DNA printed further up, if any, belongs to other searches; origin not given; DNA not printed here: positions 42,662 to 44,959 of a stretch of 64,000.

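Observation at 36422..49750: Tandem cluster of three cGAS-like receptor (cGLR / Mab-21 nucleotidyltransferase) paralogs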

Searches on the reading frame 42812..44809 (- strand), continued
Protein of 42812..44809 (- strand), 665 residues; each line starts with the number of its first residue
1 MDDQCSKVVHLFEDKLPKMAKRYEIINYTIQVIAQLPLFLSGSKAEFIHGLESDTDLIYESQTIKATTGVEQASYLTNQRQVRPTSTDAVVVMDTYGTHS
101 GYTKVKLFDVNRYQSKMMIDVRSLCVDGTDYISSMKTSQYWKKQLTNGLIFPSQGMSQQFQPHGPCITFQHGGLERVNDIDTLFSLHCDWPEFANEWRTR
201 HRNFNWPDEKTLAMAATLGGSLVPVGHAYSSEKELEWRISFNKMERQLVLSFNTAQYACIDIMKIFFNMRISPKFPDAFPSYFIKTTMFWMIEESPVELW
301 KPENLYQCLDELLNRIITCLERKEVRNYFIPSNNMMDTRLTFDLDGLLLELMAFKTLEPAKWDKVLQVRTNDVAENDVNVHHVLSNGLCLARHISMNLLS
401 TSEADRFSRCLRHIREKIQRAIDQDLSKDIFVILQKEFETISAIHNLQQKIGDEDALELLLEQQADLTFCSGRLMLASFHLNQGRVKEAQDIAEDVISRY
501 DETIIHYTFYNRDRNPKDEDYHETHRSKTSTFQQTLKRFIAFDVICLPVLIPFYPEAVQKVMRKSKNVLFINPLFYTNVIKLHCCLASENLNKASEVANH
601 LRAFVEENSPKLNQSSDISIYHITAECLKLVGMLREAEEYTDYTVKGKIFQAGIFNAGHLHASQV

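Call 31: fold_search(model_id=the predicted structure, library=pdb)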
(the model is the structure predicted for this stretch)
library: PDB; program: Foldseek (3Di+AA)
matches with E <= 10: 651; with E <= 0.001: 230
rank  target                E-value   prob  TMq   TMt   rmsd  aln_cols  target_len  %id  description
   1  8gjy                  5.6e-13  1.00  0.39  0.68   5.6       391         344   17  Structure of a cGAS-like receptor Sp-cGLR1 from S. pistillata (released 2023-07-05)
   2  5xzb_A                1.1e-12  1.00  0.43  0.73   4.4       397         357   16  Mouse cGAS bound to the inhibitor RU365 (released 2017-08-09)
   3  4o6a_B                2.0e-12  1.00  0.40  0.69   7.4       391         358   16  Mouse cyclic GMP-AMP synthase (cGAS) in complex with DNA (released 2014-02-05)
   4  4k9b_A                3.0e-12  1.00  0.40  0.70   7.0       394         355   16  Structure of Ternary Complex of cGAS with dsDNA and Bound c[G(2 ,5 )pA(3 ,5 )p] (released 2013-05-15)
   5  4k97_A                4.0e-12  1.00  0.41  0.71   4.9       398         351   16  Structure of Ternary Complex of cGAS with dsDNA and Bound ATP (released 2013-05-15)
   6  7uux_A                4.2e-12  1.00  0.40  0.69   5.5       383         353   17  ATP binds to Cyclic GMP AMP synthase (cGAS) through Mg coordination (released 2023-05-03)
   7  8shu                  6.8e-12  1.00  0.41  0.70   4.8       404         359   16  Structure of mouse cGAS (released 2024-04-24)
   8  8g1j_C                7.8e-12  1.00  0.40  0.71   5.3       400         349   16  Structure of Ternary Complex of cGAS with dsDNA and Bound ATP and ITP (released 2024-05-22)
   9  4o6a_A                8.5e-12  1.00  0.42  0.71   5.3       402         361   17  Mouse cyclic GMP-AMP synthase (cGAS) in complex with DNA (released 2014-02-05)
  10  4ley_A                1.0e-11  1.00  0.41  0.71   7.1       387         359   16  Structure of mouse cGAS bound to 18 bp DNA (released 2013-12-25)
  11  4jlz_A                1.0e-11  1.00  0.40  0.67   5.0       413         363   15  Structure of porcine cGAS in complex with bound UTP (released 2013-06-12)
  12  8shk                  1.1e-11  1.00  0.41  0.70   4.6       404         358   16  Structure of binary complex of mouse cGAS and bound ATP (released 2024-04-24)
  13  8g2p_A                1.2e-11  1.00  0.39  0.69   6.6       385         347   16  Structure of Ternary Complex of cGAS with dsDNA and Bound ATP and GTP (released 2024-06-19)
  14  8sj2_A                1.2e-11  1.00  0.39  0.68   7.3       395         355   15  Structure of ternary complex of cGAS with dsDNA and bound ATP and 2'-dGTP (released 2024-04-24)
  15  8g2q_A                1.2e-11  1.00  0.41  0.71   5.3       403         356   16  Structure of Ternary Complex of mouse cGAS with dsDNA and Bound GTP (released 2024-06-19)
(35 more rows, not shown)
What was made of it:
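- Foldseek agrees (call 31).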

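Call 32: search_solved_structures(query=A1, max_evalue=0.001, show_alignments=4)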
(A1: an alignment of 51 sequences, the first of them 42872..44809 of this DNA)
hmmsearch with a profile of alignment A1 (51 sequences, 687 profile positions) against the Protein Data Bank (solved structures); distinct sequences matched with E-value up to 0.001: 44.
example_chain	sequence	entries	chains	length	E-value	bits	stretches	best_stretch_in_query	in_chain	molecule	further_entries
8gjy_A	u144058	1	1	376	2.4e-37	132.2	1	7-364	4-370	cGAS-like receptor 1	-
7lt1_A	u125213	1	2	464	8.1e-25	90.7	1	160-363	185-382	Protein MB21D2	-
7kxs_A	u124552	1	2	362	1.6e-23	86.5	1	208-352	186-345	Cyclic GMP-AMP synthase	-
7lz3_A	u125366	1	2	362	1.6e-23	86.5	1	208-352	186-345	Cyclic GMP-AMP synthase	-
4o6a_A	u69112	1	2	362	4.7e-23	84.9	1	208-352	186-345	Cyclic GMP-AMP synthase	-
4k8v_C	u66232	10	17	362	4.7e-23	84.9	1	208-352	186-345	Cyclic GMP-AMP synthase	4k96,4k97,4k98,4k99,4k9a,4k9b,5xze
30lm_A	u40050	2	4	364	4.8e-23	84.9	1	208-352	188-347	Cyclic GMP-AMP synthase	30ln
7utt_A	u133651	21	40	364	4.9e-23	84.9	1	208-352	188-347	Cyclic GMP-AMP synthase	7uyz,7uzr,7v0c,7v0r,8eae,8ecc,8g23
8g2p_A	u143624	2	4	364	5e-23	84.8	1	208-352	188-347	Cyclic GMP-AMP synthase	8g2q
5xzb_A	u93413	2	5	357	5e-23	84.8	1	208-352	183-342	Cyclic GMP-AMP synthase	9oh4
7uux_A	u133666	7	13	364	5.1e-23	84.8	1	208-352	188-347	Cyclic GMP-AMP synthase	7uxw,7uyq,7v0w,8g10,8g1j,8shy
4ley_A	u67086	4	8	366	5.5e-23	84.7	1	208-352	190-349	Cyclic GMP-AMP synthase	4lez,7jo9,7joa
5n6i_A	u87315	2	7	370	5.6e-23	84.6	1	208-352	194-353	Cyclic GMP-AMP synthase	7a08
6x59_K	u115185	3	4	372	5.8e-23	84.6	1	208-352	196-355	Cyclic GMP-AMP synthase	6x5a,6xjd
7buj_A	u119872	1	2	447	7.9e-23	84.2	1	208-352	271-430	Cyclic GMP-AMP synthase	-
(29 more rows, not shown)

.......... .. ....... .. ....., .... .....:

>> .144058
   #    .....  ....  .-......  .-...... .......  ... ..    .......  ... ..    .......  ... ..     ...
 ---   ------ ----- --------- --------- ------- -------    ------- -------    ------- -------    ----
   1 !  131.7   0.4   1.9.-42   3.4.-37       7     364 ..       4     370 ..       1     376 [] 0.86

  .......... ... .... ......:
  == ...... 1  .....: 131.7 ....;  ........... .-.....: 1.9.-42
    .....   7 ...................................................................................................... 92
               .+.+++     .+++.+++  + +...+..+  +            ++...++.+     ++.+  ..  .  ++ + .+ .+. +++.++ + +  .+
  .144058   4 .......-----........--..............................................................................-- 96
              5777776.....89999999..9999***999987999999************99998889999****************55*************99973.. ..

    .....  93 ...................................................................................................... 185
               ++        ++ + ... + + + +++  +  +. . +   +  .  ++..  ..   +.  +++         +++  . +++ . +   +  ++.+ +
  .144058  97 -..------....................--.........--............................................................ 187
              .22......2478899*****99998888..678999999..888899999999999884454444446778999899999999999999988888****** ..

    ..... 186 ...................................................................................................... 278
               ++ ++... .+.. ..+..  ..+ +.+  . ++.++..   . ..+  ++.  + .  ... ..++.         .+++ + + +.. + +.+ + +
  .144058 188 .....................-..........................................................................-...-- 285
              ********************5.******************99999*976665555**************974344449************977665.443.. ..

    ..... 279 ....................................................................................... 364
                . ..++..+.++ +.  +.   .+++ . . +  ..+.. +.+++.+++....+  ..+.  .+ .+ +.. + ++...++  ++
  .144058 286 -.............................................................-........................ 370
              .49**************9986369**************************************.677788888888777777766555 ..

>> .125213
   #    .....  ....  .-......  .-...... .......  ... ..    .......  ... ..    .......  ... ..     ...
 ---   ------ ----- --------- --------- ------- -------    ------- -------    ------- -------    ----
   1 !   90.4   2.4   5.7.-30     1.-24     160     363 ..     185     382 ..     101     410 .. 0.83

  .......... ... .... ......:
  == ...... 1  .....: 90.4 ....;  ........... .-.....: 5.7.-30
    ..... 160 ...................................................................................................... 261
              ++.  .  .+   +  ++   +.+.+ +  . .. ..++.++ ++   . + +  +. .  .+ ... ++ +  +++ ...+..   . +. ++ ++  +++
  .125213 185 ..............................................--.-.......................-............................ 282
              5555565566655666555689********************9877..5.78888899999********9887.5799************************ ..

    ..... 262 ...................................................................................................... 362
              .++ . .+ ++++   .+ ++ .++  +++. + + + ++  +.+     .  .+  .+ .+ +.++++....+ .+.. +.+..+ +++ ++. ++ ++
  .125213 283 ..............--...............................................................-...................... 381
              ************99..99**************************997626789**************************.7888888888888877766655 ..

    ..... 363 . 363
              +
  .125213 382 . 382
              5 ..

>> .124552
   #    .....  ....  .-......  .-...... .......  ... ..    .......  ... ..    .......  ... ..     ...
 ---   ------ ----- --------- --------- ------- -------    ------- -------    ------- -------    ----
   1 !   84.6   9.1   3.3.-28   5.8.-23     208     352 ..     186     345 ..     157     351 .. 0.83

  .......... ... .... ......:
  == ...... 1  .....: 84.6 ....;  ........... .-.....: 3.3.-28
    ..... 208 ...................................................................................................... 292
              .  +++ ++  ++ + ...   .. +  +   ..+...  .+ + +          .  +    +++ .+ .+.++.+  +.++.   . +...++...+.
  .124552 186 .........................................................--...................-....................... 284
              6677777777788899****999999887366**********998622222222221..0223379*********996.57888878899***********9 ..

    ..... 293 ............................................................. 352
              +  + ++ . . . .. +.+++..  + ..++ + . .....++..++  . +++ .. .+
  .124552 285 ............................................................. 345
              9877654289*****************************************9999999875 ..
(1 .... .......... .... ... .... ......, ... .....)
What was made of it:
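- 44642..44686 (-): g2 codons for G42-S43 ... D54-T55-D56, the activation loop and metal-binding dyad. Aligned to GS...DEfD of the active enzyme Sp-cGLR1, 8gjy (call 32).
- On TPR repeat proteins: There is a weak profile hit to RPN6 (call 32).
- A family profile matches the active dsRNA sensor Sp-cGLR1 (8gjy) over residues 4-370 with E 2.4e-37 (call 32).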

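Call 33: find_encoding_contigs(protein=P0007, flank=10000, max_places=3)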
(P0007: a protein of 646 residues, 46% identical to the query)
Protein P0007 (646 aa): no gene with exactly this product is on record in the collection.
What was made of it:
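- Tried and rejected: Exact look-up of the A. irradians protein in the contig index found nothing (call 33).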

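Call 35: find_encoding_contigs(protein=P0001, flank=10000, max_places=3)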
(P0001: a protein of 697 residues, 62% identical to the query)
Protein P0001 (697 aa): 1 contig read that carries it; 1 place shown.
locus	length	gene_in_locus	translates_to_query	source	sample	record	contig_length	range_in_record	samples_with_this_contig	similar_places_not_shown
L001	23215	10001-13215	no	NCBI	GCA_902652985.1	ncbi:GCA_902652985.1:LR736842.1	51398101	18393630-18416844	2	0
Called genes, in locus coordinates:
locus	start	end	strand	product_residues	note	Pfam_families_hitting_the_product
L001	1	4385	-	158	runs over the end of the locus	-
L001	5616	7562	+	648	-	PF03281:Mab-21, PF20266:Mab-21_C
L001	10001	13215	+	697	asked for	PF03281:Mab-21, PF20266:Mab-21_C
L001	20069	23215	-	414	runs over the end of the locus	-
